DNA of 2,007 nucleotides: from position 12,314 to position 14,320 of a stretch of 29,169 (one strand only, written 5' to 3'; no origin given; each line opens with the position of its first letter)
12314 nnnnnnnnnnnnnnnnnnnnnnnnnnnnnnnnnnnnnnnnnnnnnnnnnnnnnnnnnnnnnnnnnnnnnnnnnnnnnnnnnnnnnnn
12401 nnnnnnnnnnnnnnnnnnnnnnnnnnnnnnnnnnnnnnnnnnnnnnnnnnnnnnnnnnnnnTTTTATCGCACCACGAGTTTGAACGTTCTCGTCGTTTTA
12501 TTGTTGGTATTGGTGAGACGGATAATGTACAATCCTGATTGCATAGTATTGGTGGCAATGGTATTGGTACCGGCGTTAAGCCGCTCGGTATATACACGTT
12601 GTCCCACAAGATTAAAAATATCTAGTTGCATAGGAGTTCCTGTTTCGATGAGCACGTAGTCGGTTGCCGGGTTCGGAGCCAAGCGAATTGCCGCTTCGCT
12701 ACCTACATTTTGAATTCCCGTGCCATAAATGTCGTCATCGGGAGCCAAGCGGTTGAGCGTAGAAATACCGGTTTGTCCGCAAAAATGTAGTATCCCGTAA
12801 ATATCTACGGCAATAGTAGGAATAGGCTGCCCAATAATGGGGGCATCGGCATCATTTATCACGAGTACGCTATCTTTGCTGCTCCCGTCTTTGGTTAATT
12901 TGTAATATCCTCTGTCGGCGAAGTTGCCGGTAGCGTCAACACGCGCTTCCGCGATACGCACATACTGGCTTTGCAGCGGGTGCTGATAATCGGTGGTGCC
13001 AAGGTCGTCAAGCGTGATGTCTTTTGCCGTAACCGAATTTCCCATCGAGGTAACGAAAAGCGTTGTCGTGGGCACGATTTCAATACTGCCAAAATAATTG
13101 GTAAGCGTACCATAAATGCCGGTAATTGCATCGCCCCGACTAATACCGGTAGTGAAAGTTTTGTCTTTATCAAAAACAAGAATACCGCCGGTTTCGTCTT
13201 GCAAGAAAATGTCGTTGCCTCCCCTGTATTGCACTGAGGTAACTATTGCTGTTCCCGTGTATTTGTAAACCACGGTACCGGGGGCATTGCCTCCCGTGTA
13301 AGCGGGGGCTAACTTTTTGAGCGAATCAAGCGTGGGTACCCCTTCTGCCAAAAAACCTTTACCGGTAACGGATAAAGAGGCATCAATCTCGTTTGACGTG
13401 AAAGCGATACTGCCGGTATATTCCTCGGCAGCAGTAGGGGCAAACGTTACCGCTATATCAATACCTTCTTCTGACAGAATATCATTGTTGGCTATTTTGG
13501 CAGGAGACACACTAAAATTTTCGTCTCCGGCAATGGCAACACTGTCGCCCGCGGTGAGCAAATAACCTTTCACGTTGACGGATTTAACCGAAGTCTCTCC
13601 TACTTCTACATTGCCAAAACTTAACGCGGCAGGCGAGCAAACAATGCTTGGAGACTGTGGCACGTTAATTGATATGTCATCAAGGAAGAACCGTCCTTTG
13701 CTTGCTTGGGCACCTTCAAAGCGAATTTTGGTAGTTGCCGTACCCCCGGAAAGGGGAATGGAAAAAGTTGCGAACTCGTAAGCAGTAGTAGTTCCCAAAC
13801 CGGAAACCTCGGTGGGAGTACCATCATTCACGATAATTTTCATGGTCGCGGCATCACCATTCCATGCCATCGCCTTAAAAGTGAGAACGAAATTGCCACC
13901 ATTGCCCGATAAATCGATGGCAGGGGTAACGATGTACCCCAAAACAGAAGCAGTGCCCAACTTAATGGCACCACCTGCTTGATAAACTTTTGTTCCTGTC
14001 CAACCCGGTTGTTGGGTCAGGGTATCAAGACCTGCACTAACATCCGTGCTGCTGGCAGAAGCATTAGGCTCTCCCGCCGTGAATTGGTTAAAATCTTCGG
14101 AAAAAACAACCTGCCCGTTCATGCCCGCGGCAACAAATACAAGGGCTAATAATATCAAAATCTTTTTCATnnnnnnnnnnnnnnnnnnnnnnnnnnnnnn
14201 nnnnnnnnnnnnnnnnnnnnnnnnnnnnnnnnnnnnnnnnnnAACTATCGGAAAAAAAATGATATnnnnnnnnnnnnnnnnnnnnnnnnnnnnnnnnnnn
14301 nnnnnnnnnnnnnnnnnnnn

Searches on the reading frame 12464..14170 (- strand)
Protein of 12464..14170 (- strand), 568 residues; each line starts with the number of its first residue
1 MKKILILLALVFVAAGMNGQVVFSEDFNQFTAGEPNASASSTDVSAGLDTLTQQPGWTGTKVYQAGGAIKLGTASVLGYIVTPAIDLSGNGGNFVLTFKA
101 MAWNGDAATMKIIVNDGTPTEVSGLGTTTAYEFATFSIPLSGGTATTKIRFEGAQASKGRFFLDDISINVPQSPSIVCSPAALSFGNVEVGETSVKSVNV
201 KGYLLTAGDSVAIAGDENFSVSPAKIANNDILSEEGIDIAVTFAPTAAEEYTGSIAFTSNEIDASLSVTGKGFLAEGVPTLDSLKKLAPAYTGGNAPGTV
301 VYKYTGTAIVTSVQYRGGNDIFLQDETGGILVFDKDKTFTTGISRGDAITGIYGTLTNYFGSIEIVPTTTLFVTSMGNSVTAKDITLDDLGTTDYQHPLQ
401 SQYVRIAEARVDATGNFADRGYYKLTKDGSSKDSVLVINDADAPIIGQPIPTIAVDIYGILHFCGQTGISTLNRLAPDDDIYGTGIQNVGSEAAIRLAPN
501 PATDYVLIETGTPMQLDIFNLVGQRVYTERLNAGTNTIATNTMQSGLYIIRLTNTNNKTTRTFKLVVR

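Call 4: search_protein_families(library=pfam, proteins=[window:12464-14170:-], max_evalue=0.01)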
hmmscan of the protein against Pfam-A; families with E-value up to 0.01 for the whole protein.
window:12464-14170:- (568 aa): 4 families
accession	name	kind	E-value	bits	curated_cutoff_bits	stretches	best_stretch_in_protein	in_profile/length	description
PF18962.6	Por_Secre_tail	-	1.5e-10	41.6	27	1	499-562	3-72/75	Secretion system C-terminal sorting domain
PF15780.11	ASH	-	2.1e-05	25.1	27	1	178-262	9-93/98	Abnormal spindle-like microcephaly-assoc'd, ASPM-SPD-2-Hydin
PF22073.2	Cep192_D4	-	3.3e-05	24.5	35.5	1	174-264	2-103/112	Cep192 domain 4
PF24798.1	Ig-CFAP74_4th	-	0.0026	18.3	28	1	179-265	2-86/95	CFAP74 forth Ig-like domain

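Call 5: search_protein_families(library=ncbifam, proteins=[window:12464-14170:-], max_evalue=0.01)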
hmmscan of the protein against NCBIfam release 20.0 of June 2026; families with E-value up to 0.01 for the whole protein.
window:12464-14170:- (568 aa): 5 families
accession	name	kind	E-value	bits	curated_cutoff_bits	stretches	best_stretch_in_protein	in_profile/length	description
NF052644.1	T9SS_DNase_Rie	equivalog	3.6e-36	124.8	260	1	1-171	1-170/251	T9SS-dependent surface endonuclease, AS87_RS02955 family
TIGR04183.1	Por_Secre_tail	domain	4.2e-11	42.7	23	1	498-567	2-71/72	T9SS type A sorting domain-containing protein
NF012200.0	choice_anch_D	domain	1e-06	29.2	45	1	172-261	13-105/108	choice-of-anchor D domain-containing protein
NF038113.1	T9SSA_dep_M36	equivalog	1.6e-05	23.3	885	1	486-567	785-868/869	T9SS-dependent M36 family metallopeptidase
NF033708.1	T9SS_Cterm_ChiA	domain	1.7e-05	24.6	40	1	516-560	4-49/55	T9SS sorting signal type C domain-containing protein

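Call 15: find_homologous_proteins(query=window:12464-14170:-)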
Query window:12464-14170:- (568 aa): 40 proteins with E <= 0.001 among 8000 candidates.
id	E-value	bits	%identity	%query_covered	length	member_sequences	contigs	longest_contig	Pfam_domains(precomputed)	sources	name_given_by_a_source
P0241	0.0e+0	1234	100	100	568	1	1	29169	PF18962.8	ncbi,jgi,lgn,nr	ncbi:MAG: T9SS type A sorting domain-containing protein [Bacteroidales bacterium]|jgi:hypothetical p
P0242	2.2e-108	381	41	98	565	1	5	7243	PF22073.3,PF15780.12,PF18962.8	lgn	-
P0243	2.4e-106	375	40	100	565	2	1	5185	PF18962.8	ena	-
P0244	2.1e-104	368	40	97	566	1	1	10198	PF18962.8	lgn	-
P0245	7.7e-104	366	40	97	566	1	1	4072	PF18962.8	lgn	-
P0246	5.0e-101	357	39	100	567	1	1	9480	PF18962.8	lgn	-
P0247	1.3e-100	356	37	100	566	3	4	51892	PF18962.8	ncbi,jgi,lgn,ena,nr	ncbi:MAG TPA: T9SS type A sorting domain-containing protein [Bacteroidales bacterium]|nr:T9SS type A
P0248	1.5e-96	342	38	97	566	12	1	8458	PF18962.8,PF18942.6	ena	-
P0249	3.7e-96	341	38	98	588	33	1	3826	PF18962.8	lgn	-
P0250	2.6e-89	318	36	97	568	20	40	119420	PF18962.8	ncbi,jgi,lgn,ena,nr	ncbi:MAG TPA: T9SS type A sorting domain-containing protein [Bacteroidales bacterium]|jgi:hypothetic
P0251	4.0e-89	318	36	100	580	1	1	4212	PF22073.3,PF18962.8,PF18942.6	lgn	-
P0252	9.0e-81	290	37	97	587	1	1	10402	PF18962.8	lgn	-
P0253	4.3e-76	275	34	98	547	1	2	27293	-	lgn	-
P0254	1.7e-66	243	34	93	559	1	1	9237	PF18962.8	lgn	-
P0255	8.6e-62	228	33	89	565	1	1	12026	PF13287.13,PF18962.8,PF13290.14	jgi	jgi:hypothetical protein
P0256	1.2e-59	221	33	97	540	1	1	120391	-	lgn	-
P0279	6.6e-8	50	28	46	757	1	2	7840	PF13205.13,PF18962.8,PF18942.6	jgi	jgi:hypothetical protein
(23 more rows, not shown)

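Call 20: find_encoding_contigs(protein=P0250, flank=8000, max_places=4)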
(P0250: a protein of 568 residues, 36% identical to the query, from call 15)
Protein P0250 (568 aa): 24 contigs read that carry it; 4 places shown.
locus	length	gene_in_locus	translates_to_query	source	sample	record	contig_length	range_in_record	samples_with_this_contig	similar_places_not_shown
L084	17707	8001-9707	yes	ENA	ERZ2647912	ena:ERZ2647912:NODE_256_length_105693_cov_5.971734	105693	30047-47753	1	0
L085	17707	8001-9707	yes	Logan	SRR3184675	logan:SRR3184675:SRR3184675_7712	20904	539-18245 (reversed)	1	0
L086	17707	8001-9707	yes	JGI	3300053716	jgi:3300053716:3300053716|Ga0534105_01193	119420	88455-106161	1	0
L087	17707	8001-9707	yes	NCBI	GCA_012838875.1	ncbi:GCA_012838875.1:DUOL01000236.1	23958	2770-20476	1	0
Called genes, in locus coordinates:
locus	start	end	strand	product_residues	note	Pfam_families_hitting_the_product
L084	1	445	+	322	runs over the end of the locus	PF00270:DEAD (faint), PF02562:PhoH, PF13604:AAA_30, PF13245:AAA_19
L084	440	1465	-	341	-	PF01073:3Beta_HSD, PF01370:Epimerase, PF02719:Polysacc_synt_2, PF04321:RmlD_sub_bind, PF16363:GDP_Man_Dehyd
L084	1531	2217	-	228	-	PF00072:Response_reg, PF00486:Trans_reg_C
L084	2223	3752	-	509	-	PF00512:HisKA, PF02518:HATPase_c, PF14501:HATPase_c_5 (weak)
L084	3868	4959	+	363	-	PF07610:DUF1573, PF22544:HYDIN_VesB_CFA65-like_Ig, PF07610:DUF1573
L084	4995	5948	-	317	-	PF16745:RsgA_N, PF03193:RsgA_GTPase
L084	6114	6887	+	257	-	PF03575:Peptidase_S51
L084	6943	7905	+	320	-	PF01180:DHO_dh (weak)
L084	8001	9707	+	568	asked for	PF18962:Por_Secre_tail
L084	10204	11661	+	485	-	PF01546:Peptidase_M20, PF07687:M20_dimer (faint)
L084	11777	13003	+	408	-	PF09411:PagL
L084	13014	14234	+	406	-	PF07690:MFS_1, PF03209:PUCC (weak)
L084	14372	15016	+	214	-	-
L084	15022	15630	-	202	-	PF00196:GerE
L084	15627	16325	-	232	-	PF01814:Hemerythrin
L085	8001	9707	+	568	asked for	PF18962:Por_Secre_tail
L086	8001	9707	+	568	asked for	PF18962:Por_Secre_tail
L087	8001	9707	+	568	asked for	PF18962:Por_Secre_tail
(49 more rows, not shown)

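Call 21: find_encoding_contigs(protein=P0247, flank=8000, max_places=3)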
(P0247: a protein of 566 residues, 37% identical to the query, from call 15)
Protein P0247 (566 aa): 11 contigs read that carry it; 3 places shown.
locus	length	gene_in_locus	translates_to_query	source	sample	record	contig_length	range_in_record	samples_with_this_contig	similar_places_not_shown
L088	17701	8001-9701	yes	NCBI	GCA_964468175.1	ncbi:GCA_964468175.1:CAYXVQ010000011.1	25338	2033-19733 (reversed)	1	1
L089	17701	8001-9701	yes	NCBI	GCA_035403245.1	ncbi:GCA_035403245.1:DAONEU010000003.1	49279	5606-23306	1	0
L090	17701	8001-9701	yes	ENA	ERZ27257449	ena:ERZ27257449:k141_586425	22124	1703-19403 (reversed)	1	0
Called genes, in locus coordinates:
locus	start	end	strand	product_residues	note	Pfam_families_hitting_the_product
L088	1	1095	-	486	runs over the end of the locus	PF14134:DUF4301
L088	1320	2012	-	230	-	-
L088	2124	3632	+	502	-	PF00135:COesterase, PF20434:BD-FAE, PF07859:Abhydrolase_3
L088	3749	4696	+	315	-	PF14219:DUF4328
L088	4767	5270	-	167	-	-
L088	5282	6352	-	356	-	PF16115:DUF4831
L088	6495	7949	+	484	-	PF00245:Alk_phosphatase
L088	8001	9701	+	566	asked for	PF18962:Por_Secre_tail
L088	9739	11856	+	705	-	PF01432:Peptidase_M3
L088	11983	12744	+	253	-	PF00753:Lactamase_B, PF23023:Anti-Pycsar_Apyc1, PF12706:Lactamase_B_2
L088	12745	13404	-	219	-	PF01168:Ala_racemase_N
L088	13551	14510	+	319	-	PF02129:Peptidase_S15 (faint), PF00561:Abhydrolase_1 (weak), PF12146:Hydrolase_4, PF20408:Abhydrolase_11 (faint)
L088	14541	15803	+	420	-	PF02321:OEP (faint)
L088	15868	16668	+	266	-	-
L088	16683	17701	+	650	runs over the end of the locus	-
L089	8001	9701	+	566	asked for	PF18962:Por_Secre_tail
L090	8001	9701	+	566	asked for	PF18962:Por_Secre_tail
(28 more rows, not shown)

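Call 25: search_solved_structures(query=window:12464-14170:-, max_evalue=1, show_alignments=2)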
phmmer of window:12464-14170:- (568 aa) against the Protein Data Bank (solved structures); distinct sequences matched with E-value up to 1: 1.
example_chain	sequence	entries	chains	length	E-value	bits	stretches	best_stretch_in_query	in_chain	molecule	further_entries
8glk_D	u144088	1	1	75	0.00024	23.2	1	498-560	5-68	Endonuclease I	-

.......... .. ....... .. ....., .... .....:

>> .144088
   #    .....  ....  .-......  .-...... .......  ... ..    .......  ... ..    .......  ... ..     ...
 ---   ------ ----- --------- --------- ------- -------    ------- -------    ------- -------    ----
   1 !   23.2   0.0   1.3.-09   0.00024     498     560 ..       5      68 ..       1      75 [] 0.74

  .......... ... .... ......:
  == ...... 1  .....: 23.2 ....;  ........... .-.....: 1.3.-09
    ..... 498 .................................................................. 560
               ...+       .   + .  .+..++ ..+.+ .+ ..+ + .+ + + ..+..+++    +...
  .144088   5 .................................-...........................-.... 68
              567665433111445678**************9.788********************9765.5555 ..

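Call 36: find_encoding_contigs(protein=P0244, flank=8000, max_places=2)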
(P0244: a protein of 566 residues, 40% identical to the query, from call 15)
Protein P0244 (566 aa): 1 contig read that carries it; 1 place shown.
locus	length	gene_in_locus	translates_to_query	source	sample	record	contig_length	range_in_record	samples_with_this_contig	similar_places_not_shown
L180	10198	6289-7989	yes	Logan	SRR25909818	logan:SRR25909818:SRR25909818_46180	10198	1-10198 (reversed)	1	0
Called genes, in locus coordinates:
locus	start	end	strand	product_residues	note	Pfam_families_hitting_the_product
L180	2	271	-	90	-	?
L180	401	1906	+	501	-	PF00135:COesterase, PF20434:BD-FAE, PF07859:Abhydrolase_3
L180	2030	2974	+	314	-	PF14219:DUF4328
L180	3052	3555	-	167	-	-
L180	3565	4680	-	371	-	PF16115:DUF4831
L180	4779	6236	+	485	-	PF00245:Alk_phosphatase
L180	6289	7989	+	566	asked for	PF18962:Por_Secre_tail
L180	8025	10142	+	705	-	PF01432:Peptidase_M3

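Call 37: find_encoding_contigs(protein=P0242, flank=8000, max_places=3)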
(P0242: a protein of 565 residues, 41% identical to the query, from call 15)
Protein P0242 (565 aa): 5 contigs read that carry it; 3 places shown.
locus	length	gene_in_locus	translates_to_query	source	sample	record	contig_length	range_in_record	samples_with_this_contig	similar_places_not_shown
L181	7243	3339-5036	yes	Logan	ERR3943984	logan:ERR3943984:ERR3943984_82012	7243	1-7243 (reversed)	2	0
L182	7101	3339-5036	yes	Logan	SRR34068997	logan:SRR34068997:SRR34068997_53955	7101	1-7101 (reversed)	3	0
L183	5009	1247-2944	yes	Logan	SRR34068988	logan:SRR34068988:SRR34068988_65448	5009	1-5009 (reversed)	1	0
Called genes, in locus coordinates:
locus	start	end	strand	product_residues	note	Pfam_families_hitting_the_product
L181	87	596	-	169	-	-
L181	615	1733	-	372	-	PF16115:DUF4831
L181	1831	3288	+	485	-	PF00245:Alk_phosphatase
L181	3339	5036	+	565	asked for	PF15780:ASH (weak), PF22073:Cep192_D4 (weak), PF18962:Por_Secre_tail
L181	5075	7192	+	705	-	PF01432:Peptidase_M3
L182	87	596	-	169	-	-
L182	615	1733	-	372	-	PF16115:DUF4831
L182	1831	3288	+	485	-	PF00245:Alk_phosphatase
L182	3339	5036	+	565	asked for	PF15780:ASH (weak), PF22073:Cep192_D4 (weak), PF18962:Por_Secre_tail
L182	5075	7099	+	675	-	?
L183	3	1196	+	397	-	?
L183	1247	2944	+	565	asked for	PF15780:ASH (weak), PF22073:Cep192_D4 (weak), PF18962:Por_Secre_tail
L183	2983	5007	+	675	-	?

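Call 51: predict_structure(alignment_id=A3)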
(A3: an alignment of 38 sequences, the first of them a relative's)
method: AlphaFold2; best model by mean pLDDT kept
length: 568 residues; sequences in the alignment: 38
mean_pLDDT: 88.0   pTM: 0.65
mean pLDDT of the five models: 88.0, 87.3, 87.0, 86.0, 86.0
residues with pLDDT >= 90: 368; 70-90: 146; 50-70: 31; < 50: 23
segments of 3 or more residues with pLDDT < 50: 1-16, 489-493
pLDDT, mean of each block of 10 residues (from residue 1): 32 52 97 89 96 97 97 97 95 92 93 96 85 89 96 95 96 88 92 95 90 96 96 91 96 96 94 96 94 90 96 78 96 82 88 93 91 89 93 77 95 92 93 90 84 91 66 79 58 58 80 92 95 88 91 89 87
secondary structure, 60 per line:
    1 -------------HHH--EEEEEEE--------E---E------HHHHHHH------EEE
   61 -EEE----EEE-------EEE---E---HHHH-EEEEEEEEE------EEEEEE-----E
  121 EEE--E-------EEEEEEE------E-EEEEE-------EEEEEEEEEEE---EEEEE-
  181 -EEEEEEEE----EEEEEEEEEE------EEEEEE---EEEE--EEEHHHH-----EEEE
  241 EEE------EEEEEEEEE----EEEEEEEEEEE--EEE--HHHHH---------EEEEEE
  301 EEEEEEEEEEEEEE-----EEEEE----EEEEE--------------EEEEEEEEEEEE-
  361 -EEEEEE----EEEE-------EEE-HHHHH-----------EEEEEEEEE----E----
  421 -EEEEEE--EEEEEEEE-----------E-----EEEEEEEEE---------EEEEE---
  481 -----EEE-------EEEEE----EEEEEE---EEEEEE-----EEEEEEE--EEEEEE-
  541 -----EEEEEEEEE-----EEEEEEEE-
elements in order: E19-25 H45-51 E58-60 E62-64 E69-71 E79-81 H89-92 E94-102 E109-114 E120-123 E134-140 E149-153 E161-171 E175-179 E182-189 E194-203 E210-215 E219-222 E225-227 H228-231 E237-243 E250-258 E263-273 E276-278 H281-285 E295-314 E320-324 E329-333 E348-359 E362-367 E372-375 E383-385 H387-391 E403-411 E422-427 E430-437 E455-463 E473-477 E486-488 E496-500 E505-510 E514-519 E525-531 E534-539 E546-554 E560-567

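Call 66: find_encoding_contigs(protein=P0256, flank=8000, max_places=2)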
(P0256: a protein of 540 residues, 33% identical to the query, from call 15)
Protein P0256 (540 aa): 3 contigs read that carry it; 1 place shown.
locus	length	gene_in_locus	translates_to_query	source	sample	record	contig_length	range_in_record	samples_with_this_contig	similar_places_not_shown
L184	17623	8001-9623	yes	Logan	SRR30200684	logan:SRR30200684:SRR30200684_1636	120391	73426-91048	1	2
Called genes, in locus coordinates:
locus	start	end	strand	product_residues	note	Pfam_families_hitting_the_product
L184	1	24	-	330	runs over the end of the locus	-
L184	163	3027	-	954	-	PF00005:ABC_tran (faint), PF02463:SMC_N (faint), PF03193:RsgA_GTPase (faint), PF13175:AAA_15 (faint), PF13191:AAA_16 (faint), PF13555:AAA_29 (faint), PF17760:UvrA_inter, PF17755:UvrA_DNA-bind, +2 more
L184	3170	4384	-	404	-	PF00375:SDF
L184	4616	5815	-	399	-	PF07980:SusD_RagB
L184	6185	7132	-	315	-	PF00291:PALP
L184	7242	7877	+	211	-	PF00196:GerE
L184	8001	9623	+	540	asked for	-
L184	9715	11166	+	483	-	PF01554:MatE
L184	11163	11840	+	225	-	PF05430:Methyltransf_30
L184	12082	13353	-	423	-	PF00709:Adenylsucc_synt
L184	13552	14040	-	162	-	PF01475:FUR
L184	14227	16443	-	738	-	PF13328:HD_4, PF01966:HD, PF04607:RelA_SpoT, PF02824:TGS, PF28438:RelA_RIS, PF13291:ACT_4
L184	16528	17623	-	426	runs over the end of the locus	PF05193:Peptidase_M16_C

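Call 67: find_encoding_contigs(protein=P0253, flank=8000, max_places=2)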
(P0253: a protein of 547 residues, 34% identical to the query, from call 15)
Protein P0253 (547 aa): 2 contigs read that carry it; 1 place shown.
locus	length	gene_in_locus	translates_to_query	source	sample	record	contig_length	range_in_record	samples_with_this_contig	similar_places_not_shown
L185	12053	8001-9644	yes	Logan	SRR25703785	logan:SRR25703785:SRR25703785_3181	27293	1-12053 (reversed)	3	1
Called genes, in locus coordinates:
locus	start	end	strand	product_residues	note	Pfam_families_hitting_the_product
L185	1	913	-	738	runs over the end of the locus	PF13328:HD_4, PF01966:HD, PF04607:RelA_SpoT, PF02824:TGS, PF19296:RelA_AH (weak), PF28438:RelA_RIS, PF13291:ACT_4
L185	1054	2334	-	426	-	PF05193:Peptidase_M16_C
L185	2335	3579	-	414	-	PF00675:Peptidase_M16, PF05193:Peptidase_M16_C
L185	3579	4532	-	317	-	PF00478:IMPDH (faint), PF03060:NMO, PF05690:ThiG (weak), PF01070:FMN_dh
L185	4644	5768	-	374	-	PF22020:RlmL_1st, PF02926:THUMP, PF01170:UPF0020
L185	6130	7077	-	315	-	PF00291:PALP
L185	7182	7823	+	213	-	PF00196:GerE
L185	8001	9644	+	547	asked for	-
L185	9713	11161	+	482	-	PF01554:MatE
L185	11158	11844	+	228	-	PF05430:Methyltransf_30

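Call 79: find_encoding_contigs(protein=P0241, flank=10000, max_places=6)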
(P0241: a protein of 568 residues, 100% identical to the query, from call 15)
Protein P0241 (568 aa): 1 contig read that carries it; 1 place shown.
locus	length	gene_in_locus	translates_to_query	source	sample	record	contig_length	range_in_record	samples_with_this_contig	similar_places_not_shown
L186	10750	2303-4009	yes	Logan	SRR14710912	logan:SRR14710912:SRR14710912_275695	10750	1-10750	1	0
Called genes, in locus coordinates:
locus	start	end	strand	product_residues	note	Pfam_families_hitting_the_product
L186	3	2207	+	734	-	?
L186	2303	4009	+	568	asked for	PF18962:Por_Secre_tail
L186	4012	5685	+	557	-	PF18962:Por_Secre_tail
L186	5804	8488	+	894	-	PF00521:DNA_topoisoIV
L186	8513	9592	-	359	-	PF03462:PCRF, PF00472:RF-1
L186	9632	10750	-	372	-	?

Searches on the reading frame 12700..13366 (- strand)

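Call 39: search_protein_families(library=ncbifam, proteins=[window:12700-13366:-], max_evalue=10)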
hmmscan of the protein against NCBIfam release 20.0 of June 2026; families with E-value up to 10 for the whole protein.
window:12700-13366:- (222 aa): 1 family
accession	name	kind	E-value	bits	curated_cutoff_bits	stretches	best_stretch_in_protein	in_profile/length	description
NF033681.1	ExeM_NucH_DNase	subfamily_domain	0.016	14.1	300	1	52-159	29-130/546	ExeM/NucH family extracellular endonuclease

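Call 40: search_protein_families(library=pfam, proteins=[window:12700-13366:-], max_evalue=10)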
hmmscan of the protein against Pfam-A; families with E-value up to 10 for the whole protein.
window:12700-13366:- (222 aa): 1 family
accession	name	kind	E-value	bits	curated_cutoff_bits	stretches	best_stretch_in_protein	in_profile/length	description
PF18942.5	DUF5689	-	6.4e-06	26.6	28.6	1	19-197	9-204/217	Family of unknown function (DUF5689)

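Call 72: predict_structure(alignment_id=A4)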
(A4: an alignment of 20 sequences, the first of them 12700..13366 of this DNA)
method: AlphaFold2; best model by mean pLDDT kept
length: 222 residues; sequences in the alignment: 20
mean_pLDDT: 83.0   pTM: 0.81
mean pLDDT of the five models: 83.0, 82.7, 82.1, 80.8, 79.6
residues with pLDDT >= 90: 120; 70-90: 63; 50-70: 19; < 50: 20
segments of 3 or more residues with pLDDT < 50: 199-205, 211-222
pLDDT, mean of each block of 10 residues (from residue 1): 67 95 88 95 83 93 89 90 94 91 93 91 76 93 94 91 88 84 94 67 47 35 23
secondary structure, 60 per line:
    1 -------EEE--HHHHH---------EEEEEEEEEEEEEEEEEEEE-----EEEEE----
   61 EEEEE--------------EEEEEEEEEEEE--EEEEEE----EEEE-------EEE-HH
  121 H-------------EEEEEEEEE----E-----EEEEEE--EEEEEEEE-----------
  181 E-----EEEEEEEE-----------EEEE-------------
elements in order: E8-10 H13-17 E27-46 E52-56 E61-65 E80-91 E94-99 E104-107 E115-117 E135-143 E154-159 E162-169 E187-194 E206-209
